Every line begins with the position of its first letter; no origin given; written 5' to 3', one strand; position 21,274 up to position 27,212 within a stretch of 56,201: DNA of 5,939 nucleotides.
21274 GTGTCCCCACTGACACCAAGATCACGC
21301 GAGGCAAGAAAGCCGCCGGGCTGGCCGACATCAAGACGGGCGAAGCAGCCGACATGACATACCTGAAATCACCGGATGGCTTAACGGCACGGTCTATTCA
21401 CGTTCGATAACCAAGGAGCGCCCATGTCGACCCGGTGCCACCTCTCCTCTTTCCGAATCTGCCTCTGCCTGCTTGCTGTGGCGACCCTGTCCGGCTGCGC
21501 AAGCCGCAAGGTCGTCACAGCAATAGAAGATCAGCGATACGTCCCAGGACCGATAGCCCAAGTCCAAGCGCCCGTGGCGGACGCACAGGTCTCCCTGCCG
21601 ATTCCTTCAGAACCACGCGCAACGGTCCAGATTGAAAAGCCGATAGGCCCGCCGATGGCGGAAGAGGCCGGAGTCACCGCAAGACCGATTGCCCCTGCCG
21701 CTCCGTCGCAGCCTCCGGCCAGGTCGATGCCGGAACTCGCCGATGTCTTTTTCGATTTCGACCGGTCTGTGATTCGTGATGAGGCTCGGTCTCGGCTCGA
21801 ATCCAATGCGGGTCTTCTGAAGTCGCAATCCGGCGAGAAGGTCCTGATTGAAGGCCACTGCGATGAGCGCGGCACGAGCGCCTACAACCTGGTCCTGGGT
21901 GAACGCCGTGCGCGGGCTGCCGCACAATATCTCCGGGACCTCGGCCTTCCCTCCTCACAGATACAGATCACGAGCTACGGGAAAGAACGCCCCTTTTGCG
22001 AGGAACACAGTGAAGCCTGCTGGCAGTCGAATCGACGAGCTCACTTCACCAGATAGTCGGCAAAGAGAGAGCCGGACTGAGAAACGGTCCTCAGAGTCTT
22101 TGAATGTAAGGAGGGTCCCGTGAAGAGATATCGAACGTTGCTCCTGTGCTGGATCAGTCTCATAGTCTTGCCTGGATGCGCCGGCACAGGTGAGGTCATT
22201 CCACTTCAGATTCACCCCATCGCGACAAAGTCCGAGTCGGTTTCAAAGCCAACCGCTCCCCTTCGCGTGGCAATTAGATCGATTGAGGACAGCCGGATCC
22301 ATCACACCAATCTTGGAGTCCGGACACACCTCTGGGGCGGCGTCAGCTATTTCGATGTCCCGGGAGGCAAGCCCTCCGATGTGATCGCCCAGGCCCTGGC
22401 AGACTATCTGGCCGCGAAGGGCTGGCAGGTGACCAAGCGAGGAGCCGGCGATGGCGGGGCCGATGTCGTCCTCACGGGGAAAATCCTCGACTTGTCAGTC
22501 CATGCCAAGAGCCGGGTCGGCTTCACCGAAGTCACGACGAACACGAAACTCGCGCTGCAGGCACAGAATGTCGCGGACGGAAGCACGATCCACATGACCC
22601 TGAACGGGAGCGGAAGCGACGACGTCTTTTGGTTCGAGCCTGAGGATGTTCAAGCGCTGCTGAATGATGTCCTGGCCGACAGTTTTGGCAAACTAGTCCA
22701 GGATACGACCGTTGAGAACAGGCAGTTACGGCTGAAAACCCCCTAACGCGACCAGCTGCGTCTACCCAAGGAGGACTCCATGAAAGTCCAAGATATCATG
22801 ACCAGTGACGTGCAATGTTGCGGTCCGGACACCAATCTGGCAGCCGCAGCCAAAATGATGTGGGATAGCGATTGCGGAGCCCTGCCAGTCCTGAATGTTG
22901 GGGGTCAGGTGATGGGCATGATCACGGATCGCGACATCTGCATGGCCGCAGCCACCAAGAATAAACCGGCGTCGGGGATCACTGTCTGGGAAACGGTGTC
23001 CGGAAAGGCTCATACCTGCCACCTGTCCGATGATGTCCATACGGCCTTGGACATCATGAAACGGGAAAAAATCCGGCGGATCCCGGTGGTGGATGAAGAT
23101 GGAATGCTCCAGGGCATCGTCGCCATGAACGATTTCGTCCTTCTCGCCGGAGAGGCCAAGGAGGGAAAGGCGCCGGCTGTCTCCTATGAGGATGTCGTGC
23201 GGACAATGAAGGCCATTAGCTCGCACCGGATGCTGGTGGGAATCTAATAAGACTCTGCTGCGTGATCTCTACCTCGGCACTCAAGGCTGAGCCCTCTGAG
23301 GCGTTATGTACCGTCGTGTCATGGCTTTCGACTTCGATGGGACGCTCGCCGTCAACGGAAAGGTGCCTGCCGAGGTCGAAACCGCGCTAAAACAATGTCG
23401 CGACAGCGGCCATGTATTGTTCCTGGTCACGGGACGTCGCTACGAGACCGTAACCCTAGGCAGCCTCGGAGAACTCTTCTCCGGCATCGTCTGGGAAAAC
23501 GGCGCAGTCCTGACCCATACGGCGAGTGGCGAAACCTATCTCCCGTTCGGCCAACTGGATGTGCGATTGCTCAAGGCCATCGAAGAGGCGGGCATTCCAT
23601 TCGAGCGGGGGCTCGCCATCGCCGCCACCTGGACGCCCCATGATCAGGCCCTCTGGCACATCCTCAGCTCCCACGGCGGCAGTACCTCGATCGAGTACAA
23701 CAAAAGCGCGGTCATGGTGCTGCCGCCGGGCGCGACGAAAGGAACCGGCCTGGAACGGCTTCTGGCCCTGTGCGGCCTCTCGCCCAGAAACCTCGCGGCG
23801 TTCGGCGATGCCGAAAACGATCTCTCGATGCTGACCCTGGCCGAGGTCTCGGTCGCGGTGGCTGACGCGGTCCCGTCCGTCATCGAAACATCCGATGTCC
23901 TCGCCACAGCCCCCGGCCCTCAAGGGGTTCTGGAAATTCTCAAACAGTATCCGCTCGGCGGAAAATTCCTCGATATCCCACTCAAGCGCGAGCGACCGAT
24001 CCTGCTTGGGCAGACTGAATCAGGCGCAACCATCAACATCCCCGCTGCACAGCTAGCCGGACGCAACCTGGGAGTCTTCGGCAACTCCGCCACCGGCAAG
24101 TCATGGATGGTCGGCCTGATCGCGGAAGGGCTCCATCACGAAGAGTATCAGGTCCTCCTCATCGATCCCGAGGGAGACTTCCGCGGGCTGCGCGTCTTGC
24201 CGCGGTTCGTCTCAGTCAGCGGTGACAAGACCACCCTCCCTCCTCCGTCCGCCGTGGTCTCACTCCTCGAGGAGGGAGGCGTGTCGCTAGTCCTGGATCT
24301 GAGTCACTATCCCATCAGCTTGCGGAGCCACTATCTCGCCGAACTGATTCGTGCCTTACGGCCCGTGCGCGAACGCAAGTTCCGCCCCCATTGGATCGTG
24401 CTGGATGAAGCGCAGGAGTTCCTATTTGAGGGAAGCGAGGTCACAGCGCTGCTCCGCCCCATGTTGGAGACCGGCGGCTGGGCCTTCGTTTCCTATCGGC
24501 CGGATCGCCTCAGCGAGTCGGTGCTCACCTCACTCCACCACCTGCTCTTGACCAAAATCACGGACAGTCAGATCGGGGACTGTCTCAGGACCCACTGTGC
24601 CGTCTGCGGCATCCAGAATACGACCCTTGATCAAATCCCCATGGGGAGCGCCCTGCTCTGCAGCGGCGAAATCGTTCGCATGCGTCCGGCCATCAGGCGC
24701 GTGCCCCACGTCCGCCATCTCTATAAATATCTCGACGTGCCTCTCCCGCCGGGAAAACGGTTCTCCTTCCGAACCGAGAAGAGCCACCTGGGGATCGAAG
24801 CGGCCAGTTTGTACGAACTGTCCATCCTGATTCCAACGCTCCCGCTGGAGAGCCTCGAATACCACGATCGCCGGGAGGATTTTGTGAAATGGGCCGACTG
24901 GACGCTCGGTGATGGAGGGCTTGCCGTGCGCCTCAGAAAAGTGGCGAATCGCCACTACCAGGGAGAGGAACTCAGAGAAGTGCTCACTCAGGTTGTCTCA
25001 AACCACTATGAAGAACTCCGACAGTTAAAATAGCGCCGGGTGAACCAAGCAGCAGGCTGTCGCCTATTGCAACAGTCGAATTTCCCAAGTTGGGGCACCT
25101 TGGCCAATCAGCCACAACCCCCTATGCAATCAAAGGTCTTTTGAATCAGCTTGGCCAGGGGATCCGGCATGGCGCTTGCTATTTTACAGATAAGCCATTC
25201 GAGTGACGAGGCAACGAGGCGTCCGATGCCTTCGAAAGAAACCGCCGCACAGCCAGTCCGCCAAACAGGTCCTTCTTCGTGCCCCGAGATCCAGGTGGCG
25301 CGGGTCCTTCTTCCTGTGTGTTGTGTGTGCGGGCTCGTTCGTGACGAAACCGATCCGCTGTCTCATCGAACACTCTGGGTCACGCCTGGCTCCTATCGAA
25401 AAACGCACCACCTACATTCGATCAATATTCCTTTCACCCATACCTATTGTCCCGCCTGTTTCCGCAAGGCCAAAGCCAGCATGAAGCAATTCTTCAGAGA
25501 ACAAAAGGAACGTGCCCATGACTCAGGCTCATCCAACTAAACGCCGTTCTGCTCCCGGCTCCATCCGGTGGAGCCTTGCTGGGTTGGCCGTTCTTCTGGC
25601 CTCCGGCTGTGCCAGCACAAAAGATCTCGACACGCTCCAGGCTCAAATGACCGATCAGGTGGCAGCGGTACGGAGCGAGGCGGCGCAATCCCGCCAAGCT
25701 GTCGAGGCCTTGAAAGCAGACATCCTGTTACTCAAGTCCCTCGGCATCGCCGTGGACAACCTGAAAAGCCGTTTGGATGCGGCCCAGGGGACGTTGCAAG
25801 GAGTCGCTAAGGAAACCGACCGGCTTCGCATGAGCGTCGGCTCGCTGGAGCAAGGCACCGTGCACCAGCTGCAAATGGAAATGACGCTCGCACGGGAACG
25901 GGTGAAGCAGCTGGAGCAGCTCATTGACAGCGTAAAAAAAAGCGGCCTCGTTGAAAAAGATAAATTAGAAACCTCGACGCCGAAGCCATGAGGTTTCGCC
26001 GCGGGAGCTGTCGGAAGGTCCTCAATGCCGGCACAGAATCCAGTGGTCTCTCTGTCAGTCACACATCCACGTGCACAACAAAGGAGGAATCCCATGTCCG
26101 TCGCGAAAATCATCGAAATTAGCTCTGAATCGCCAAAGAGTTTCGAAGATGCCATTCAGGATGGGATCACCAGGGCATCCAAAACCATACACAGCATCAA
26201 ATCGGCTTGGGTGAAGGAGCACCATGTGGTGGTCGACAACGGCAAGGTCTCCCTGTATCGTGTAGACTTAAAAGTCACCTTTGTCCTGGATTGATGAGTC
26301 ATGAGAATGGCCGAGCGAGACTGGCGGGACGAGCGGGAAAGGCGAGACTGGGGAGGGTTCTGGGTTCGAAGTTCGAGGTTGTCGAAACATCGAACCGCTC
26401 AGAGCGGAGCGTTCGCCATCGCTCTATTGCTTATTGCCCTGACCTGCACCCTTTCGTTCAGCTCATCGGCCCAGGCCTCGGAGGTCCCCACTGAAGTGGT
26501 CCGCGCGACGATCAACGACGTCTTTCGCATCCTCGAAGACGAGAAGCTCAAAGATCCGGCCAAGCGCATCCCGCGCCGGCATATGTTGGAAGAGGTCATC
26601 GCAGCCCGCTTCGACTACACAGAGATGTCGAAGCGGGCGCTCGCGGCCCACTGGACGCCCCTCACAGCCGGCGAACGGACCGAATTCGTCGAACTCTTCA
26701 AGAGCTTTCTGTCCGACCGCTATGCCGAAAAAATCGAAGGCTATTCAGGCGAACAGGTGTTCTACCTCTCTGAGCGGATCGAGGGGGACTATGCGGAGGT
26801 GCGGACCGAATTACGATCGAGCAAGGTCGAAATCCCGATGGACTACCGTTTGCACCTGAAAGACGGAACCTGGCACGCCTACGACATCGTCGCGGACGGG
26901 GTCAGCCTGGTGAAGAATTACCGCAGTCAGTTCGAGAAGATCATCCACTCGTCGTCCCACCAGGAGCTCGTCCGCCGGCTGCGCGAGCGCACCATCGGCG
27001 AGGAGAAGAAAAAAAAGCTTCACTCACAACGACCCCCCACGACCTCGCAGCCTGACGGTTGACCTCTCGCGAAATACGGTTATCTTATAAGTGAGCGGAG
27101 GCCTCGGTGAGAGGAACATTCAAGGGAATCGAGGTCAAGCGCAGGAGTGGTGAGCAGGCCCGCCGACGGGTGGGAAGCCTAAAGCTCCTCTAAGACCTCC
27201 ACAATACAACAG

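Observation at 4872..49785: Nine sigma-54-type -24/-12 promoter-like elements, nearly all in front of stress/dormancy/fermentation genes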

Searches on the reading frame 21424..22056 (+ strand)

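Call 13: search_protein_families(library=pfam, proteins=[window:21424-22056:+], max_evalue=0.01)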
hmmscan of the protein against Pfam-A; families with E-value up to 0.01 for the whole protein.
window:21424-22056:+ (210 aa): 1 family
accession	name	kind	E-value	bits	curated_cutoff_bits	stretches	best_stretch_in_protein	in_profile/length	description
PF00691.25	OmpA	-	8.8e-20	71.3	27.2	1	109-196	1-90/98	OmpA family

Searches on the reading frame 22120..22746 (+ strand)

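Call 13: search_protein_families(library=pfam, proteins=[window:22120-22746:+], max_evalue=0.01)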
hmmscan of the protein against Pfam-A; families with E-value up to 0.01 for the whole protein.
window:22120-22746:+ (208 aa): 1 family
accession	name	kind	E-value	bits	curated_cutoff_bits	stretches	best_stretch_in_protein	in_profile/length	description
PF03923.18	Lipoprotein_16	-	0.0012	19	25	1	88-200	51-156/159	Uncharacterized lipoprotein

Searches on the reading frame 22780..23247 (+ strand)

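Call 13: search_protein_families(library=pfam, proteins=[window:22780-23247:+], max_evalue=0.01)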
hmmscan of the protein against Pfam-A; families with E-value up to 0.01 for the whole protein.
window:22780-23247:+ (155 aa): 1 family
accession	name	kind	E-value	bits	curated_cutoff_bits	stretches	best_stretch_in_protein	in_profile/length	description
PF00571.33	CBS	-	4.2e-25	88.3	24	2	3-56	1-54/57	CBS domain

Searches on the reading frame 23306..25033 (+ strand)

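Call 13: search_protein_families(library=pfam, proteins=[window:23306-25033:+], max_evalue=0.01)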
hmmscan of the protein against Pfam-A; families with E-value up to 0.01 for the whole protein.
window:23306-25033:+ (575 aa): 6 families
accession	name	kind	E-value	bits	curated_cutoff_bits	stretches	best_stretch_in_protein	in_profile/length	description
PF08282.18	Hydrolase_3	-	9.9e-26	91.4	20.9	2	127-211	170-254/255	haloacid dehalogenase-like hydrolase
PF05116.19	S6PP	-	1e-08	35.5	20.3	1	117-215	137-245/247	Sucrose-6F-phosphate phosphohydrolase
PF01935.23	DUF87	-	6.3e-08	33.4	23.2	1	238-333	9-86/220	Helicase HerA, central domain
PF00702.32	Hydrolase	-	1.5e-06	29.2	26.4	1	5-177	3-188/191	haloacid dehalogenase-like hydrolase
PF19027.5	DUF5752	-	0.0011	18.8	23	1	520-570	54-105/208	Family of unknown function (DUF5752)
PF13401.12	AAA_22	-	0.0021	18.8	27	1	256-387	9-108/130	AAA domain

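Call 78: search_protein_families(library=ncbifam, proteins=[window:23306-25033:+], max_evalue=0.001)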
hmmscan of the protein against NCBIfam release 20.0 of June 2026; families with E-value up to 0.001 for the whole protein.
window:23306-25033:+ (575 aa): 14 families
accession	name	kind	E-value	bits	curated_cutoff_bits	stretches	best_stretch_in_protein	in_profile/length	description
TIGR00099.1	Cof-subfamily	subfamily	3.5e-26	92.3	137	2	131-212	175-256/256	Cof-type HAD-IIB family hydrolase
TIGR01487.1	Pglycolate_arch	equivalog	1.6e-20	73.9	122.75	1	128-212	131-215/215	phosphoglycolate phosphatase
TIGR01484.1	HAD-SF-IIB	subfamily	9.3e-17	61.8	41.8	2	124-185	162-221/221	HAD-IIB family hydrolase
NF002245.0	PRK01158.1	equivalog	1.8e-16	60.2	198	1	5-214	5-227/233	phosphoglycolate phosphatase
TIGR01482.1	SPP-subfamily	subfamily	2.1e-16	60.2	107.15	1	134-213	139-222/225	sucrose-phosphate phosphatase subfamily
NF007806.0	PRK10513.1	equivalog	1.5e-14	54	273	1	140-215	192-267/270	sugar-phosphatase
NF045966.1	YcsE_rel_Pase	equivalog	2e-13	50.4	220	1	136-214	183-261/265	YcsE-related riboflavin metabolism phosphatase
NF007821.0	PRK10530.1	equivalog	1.7e-12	47.2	274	1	138-213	193-268/272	pyridoxal phosphatase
NF011705.0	PRK15126.1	equivalog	5.6e-10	39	336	1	135-194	179-238/272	HMP-PP phosphatase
TIGR01486.1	HAD-SF-IIB-MPGP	subfamily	2.4e-05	23.8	164.75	1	122-214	156-255/257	mannosyl-3-phosphoglycerate phosphatase family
NF053655.1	CedD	equivalog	0.00033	19.4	600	0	252-294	221-263/527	DNA-translocating ATPase CedD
NF007019.0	PRK09484.1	equivalog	0.00042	20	208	1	148-209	104-165/187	3-deoxy-manno-octulosonate-8-phosphatase KdsC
NF008213.0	PRK10976.1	equivalog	0.00049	19.7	386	0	135-188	181-234/266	sugar/pyridoxal phosphate phosphatase YigL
NF001218.0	PRK00192.1-5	equivalog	0.00098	18.8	362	0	164-214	213-267/275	mannosyl-3-phosphoglycerate phosphatase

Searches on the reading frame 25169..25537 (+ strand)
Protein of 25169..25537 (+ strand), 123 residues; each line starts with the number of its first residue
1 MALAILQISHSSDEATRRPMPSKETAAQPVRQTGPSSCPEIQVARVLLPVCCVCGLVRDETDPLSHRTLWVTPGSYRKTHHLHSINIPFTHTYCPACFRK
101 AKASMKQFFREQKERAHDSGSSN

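Call 13: search_protein_families(library=pfam, proteins=[window:25226-25537:+], max_evalue=0.01)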
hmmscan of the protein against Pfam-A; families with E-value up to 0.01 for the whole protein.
seq(104 aa): 0 families

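Call 42: find_homologous_proteins(query=window:25169-25537:+)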
Query seq(123 aa) (123 aa): 63 proteins with E <= 0.001 among 66 candidates.
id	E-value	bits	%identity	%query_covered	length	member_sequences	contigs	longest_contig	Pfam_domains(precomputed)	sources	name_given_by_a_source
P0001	1.9e-66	239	100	85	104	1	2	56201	-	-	-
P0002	6.4e-55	202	86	85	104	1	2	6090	-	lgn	-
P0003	5.0e-44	167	68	91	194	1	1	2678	-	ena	-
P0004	5.0e-43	164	63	97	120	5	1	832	-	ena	-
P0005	4.6e-41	157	69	85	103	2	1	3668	-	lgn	-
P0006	4.5e-40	154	62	92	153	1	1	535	-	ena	-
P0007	7.2e-39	150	60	92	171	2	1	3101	-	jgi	-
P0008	3.2e-37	145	58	96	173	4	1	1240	-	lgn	-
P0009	2.9e-36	142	58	92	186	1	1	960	-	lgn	-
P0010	5.8e-36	141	62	85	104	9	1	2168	-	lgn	-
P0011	8.7e-36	140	60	89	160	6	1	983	-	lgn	-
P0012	3.8e-30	122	56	81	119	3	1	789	-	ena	-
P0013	1.2e-29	121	57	81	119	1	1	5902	-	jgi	-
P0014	2.0e-28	117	52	92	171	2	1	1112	-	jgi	-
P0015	1.3e-27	114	55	81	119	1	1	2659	-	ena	-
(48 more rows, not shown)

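Call 44: find_encoding_contigs(protein=P0008, flank=3000, max_places=2)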
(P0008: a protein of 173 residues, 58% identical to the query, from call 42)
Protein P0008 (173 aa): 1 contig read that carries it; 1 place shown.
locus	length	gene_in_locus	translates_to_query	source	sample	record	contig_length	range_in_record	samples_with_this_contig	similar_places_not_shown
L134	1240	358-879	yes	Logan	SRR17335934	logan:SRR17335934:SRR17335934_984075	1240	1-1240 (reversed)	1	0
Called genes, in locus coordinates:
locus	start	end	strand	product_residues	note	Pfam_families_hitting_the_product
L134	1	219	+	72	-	?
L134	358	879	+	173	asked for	-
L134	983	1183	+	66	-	PF07311:Dodecin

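Call 45: find_encoding_contigs(protein=P0007, flank=3000, max_places=2)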
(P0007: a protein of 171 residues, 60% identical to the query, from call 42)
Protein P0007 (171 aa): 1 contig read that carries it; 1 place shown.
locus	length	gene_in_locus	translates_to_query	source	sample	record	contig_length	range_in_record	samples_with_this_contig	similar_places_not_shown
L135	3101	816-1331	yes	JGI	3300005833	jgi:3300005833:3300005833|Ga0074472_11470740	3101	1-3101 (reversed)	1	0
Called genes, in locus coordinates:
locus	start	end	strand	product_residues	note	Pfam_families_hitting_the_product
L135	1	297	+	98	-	?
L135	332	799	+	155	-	PF00571:CBS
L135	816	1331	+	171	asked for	-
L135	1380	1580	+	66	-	PF07311:Dodecin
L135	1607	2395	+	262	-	PF05494:MlaC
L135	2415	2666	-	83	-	-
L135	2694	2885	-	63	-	-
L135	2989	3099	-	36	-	?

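Call 46: find_encoding_contigs(protein=P0005, flank=3000, max_places=2)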
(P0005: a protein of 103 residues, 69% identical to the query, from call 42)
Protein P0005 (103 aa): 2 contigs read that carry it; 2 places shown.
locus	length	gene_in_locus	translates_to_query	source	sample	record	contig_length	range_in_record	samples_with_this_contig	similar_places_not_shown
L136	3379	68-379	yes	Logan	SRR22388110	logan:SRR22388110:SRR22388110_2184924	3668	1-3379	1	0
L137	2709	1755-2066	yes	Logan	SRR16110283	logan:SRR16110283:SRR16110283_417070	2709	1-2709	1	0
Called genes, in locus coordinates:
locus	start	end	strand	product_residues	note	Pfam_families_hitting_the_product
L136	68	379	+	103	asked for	-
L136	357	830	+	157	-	-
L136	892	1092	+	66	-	PF07311:Dodecin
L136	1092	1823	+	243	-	PF05494:MlaC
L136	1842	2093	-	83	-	-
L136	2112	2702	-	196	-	-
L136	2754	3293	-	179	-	PF13298:LigD_N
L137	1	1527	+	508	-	?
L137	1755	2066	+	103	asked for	-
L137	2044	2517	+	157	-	-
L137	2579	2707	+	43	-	?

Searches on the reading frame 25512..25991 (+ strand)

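Call 13: search_protein_families(library=pfam, proteins=[window:25512-25991:+], max_evalue=0.01)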
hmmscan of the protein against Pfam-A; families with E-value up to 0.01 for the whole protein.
window:25512-25991:+ (159 aa): 1 family
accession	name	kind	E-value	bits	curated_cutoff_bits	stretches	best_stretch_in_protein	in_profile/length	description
PF15290.11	Syntaphilin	-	0.0066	16.6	25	1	79-151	67-144/305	Golgi-localised syntaxin-1-binding clamp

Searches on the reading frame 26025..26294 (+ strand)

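Call 77: search_protein_families(library=pfam, proteins=[window:26025-26294:+], max_evalue=0.01)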
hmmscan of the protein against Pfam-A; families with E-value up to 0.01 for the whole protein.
window:26025-26294:+ (89 aa): 1 family
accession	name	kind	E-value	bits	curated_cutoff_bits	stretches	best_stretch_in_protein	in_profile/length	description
PF07311.17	Dodecin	-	5.5e-24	84.7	22.5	1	26-89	1-64/64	Dodecin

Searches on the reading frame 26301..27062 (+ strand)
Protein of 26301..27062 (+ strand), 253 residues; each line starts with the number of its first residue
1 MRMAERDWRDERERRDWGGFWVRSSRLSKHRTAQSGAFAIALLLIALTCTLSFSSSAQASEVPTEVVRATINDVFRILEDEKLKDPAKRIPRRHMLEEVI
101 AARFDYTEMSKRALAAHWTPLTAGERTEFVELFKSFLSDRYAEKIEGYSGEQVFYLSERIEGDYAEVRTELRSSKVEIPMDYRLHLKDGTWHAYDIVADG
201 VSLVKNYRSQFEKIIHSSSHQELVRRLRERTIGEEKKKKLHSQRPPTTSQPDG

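Call 11: search_protein_families(library=pfam, proteins=[window:26301-27062:+])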
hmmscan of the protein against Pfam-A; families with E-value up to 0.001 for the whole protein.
window:26301-27062:+ (253 aa): 1 family
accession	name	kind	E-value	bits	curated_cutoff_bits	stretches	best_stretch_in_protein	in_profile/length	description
PF05494.18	MlaC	-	4.6e-44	150.6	26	1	69-229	2-166/166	MlaC protein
